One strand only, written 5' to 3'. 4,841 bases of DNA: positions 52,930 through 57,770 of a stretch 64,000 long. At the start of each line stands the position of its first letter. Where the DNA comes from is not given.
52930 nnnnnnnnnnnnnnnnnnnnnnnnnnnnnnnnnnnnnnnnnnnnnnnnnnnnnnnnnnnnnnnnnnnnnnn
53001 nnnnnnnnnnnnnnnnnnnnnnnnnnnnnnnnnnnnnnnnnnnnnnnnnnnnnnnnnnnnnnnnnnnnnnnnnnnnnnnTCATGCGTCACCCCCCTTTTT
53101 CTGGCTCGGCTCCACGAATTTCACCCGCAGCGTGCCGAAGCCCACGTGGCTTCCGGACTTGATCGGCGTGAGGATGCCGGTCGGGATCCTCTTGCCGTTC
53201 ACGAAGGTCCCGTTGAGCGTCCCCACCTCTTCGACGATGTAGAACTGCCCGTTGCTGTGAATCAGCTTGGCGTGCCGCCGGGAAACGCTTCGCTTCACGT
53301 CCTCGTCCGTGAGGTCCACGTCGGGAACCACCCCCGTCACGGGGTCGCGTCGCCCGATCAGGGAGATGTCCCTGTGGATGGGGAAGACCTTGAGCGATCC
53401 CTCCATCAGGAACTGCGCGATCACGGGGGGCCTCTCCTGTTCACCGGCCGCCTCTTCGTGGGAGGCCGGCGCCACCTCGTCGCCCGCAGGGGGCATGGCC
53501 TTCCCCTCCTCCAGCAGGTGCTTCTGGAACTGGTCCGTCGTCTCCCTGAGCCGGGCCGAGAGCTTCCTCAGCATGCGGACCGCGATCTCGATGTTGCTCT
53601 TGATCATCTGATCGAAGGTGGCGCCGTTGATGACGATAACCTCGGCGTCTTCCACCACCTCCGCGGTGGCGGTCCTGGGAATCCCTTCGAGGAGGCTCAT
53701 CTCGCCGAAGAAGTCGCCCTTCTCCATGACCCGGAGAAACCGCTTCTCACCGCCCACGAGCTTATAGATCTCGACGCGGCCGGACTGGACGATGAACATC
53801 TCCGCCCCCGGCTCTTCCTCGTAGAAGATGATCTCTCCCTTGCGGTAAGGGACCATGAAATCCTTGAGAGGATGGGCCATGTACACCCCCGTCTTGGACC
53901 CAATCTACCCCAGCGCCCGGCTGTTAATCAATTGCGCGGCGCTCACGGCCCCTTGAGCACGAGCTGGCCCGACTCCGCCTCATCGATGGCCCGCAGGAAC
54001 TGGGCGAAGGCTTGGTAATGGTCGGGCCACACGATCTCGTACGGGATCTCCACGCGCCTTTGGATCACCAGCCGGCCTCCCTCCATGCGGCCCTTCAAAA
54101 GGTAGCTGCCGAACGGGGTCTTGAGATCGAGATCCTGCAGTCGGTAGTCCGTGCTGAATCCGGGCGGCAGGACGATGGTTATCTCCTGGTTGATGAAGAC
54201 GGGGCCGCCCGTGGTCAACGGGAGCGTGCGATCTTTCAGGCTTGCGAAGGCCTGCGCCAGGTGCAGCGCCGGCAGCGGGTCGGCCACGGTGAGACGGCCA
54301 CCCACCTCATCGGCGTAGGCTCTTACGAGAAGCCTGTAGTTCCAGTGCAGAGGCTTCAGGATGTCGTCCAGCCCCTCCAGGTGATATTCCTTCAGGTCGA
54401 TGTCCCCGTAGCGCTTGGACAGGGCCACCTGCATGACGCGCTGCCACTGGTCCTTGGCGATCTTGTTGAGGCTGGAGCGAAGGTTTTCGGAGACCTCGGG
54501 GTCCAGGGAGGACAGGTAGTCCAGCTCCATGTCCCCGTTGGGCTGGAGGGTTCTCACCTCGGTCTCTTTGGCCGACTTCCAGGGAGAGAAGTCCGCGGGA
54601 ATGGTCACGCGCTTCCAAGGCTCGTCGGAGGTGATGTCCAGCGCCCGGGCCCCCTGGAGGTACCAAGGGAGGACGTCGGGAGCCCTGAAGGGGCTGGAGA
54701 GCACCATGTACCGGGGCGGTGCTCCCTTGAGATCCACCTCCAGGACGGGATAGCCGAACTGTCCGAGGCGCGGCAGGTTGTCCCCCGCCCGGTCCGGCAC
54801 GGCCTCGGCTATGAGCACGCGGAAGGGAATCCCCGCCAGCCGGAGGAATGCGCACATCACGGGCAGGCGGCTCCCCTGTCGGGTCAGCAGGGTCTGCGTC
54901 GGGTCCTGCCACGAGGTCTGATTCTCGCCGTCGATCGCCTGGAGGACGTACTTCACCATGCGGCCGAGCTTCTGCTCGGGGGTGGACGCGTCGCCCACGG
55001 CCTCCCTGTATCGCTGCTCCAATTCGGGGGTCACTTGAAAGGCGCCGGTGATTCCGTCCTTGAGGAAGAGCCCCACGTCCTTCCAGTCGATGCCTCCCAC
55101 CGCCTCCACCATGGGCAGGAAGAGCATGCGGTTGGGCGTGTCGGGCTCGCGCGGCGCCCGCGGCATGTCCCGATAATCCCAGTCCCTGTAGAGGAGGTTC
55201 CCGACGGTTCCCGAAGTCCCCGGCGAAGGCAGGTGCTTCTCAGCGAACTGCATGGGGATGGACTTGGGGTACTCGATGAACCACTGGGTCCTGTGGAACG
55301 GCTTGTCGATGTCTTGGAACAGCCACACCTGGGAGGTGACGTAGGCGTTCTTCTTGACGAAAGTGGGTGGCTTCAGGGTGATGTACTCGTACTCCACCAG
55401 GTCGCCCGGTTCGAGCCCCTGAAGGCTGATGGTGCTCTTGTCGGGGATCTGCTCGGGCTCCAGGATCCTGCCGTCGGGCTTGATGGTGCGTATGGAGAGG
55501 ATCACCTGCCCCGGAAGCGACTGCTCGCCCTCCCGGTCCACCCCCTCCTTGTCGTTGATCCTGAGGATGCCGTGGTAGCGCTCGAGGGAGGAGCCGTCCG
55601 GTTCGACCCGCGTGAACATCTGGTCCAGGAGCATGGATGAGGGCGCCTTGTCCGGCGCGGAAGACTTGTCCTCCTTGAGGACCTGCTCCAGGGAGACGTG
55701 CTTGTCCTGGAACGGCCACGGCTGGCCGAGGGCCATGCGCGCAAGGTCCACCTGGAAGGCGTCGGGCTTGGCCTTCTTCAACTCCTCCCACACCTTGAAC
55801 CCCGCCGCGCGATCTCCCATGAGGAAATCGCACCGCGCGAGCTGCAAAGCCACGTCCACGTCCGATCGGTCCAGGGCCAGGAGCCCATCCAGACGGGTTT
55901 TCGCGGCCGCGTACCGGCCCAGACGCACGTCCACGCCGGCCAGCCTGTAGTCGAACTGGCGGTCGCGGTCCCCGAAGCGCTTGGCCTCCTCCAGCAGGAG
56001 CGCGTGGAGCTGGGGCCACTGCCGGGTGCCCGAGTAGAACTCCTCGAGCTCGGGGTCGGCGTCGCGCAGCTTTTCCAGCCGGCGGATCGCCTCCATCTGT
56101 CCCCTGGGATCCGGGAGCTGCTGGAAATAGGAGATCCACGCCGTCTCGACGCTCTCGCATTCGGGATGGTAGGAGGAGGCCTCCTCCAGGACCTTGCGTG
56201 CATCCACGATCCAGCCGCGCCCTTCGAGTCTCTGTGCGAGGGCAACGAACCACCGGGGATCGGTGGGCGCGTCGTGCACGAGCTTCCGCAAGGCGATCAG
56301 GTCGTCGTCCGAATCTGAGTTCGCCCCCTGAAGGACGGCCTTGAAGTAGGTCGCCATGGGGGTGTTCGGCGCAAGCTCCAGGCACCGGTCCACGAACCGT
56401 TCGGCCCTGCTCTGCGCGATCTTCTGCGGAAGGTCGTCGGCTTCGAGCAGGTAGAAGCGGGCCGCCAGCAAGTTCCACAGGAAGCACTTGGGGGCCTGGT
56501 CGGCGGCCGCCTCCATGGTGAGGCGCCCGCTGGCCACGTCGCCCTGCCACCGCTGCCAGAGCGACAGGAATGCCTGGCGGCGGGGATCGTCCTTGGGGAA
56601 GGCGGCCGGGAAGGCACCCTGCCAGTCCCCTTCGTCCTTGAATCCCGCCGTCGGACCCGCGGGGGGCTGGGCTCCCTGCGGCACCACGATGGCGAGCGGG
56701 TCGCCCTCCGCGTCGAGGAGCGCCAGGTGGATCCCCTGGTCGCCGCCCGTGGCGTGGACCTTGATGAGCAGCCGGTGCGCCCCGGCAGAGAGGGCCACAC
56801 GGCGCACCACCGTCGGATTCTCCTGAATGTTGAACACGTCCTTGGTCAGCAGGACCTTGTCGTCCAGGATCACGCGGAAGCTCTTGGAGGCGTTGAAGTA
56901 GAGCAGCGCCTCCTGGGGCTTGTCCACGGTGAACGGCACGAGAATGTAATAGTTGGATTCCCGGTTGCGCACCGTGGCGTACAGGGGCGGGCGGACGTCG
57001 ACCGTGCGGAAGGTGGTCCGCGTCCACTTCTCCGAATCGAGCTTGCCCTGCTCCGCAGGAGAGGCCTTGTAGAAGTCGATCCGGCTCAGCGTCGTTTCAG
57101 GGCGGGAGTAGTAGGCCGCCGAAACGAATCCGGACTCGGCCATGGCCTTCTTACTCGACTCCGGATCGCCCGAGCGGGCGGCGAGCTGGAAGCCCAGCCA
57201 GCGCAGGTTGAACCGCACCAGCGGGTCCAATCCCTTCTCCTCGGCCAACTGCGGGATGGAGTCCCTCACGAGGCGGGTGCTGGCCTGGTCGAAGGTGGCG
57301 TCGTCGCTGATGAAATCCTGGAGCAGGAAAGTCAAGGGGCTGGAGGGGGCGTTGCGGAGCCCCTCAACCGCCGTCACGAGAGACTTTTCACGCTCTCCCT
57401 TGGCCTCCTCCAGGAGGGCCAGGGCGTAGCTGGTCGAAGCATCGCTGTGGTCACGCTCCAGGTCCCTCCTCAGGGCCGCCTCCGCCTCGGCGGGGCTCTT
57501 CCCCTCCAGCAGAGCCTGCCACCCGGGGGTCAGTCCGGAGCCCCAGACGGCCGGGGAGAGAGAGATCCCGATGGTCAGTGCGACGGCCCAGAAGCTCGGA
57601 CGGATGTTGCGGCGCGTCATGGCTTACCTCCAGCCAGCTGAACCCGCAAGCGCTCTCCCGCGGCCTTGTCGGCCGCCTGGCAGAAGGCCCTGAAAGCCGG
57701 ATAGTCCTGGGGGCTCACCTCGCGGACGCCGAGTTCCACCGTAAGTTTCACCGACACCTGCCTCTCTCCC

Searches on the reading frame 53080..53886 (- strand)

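Call 40: search_protein_families(library=pfam, proteins=[window:53080-53886:-], max_evalue=0.00001)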
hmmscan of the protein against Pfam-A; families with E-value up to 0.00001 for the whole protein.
window:53080-53886:- (268 aa): 2 families
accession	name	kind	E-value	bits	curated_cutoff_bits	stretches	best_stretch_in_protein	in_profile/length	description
PF00027.35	cNMP_binding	-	4.3e-25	87.9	27.5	1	12-98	2-89/89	Cyclic nucleotide-binding domain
PF00498.31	FHA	-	9.8e-12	45.6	20.7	1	177-251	3-67/67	FHA domain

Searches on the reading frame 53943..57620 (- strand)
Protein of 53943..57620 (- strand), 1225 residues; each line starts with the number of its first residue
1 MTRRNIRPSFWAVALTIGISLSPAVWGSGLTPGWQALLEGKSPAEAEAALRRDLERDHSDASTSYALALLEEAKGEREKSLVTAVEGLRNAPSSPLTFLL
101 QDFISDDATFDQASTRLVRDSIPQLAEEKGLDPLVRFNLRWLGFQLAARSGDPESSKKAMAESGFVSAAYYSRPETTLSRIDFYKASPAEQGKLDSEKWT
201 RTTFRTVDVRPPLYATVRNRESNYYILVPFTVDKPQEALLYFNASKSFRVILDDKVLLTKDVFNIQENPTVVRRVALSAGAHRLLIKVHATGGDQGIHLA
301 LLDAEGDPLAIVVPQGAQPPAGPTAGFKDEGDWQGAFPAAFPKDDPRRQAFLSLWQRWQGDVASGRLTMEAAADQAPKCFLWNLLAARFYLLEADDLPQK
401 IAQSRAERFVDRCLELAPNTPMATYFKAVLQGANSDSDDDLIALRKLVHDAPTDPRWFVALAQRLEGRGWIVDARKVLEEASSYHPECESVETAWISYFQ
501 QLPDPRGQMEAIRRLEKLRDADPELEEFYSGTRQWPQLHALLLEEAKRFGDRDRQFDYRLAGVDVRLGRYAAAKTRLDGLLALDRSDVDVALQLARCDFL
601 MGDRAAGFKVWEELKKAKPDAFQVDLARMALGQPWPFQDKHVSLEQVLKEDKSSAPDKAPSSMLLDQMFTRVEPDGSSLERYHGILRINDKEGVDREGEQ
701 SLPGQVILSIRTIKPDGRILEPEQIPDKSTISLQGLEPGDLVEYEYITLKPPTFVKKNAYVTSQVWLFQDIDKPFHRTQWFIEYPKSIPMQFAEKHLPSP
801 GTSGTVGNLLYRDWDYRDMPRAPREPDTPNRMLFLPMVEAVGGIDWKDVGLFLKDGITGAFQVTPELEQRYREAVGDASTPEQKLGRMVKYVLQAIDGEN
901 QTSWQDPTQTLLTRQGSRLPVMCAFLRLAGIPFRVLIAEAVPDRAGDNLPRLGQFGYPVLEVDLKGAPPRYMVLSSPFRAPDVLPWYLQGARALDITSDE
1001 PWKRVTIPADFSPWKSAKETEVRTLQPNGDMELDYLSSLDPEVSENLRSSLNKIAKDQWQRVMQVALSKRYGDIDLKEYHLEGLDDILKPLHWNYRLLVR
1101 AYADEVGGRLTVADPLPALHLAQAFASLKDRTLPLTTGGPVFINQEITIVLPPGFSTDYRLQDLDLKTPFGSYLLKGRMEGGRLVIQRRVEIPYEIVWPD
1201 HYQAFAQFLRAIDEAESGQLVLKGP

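Call 40: search_protein_families(library=pfam, proteins=[window:53943-57620:-], max_evalue=0.00001)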
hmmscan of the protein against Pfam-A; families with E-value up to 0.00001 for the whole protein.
window:53943-57620:- (1225 aa): 1 family
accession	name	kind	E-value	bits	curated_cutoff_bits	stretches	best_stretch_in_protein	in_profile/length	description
PF12969.12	DUF3857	-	2.2e-08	34.8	24.6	1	674-820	1-167/170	Domain of Unknown Function with PDB structure (DUF3857)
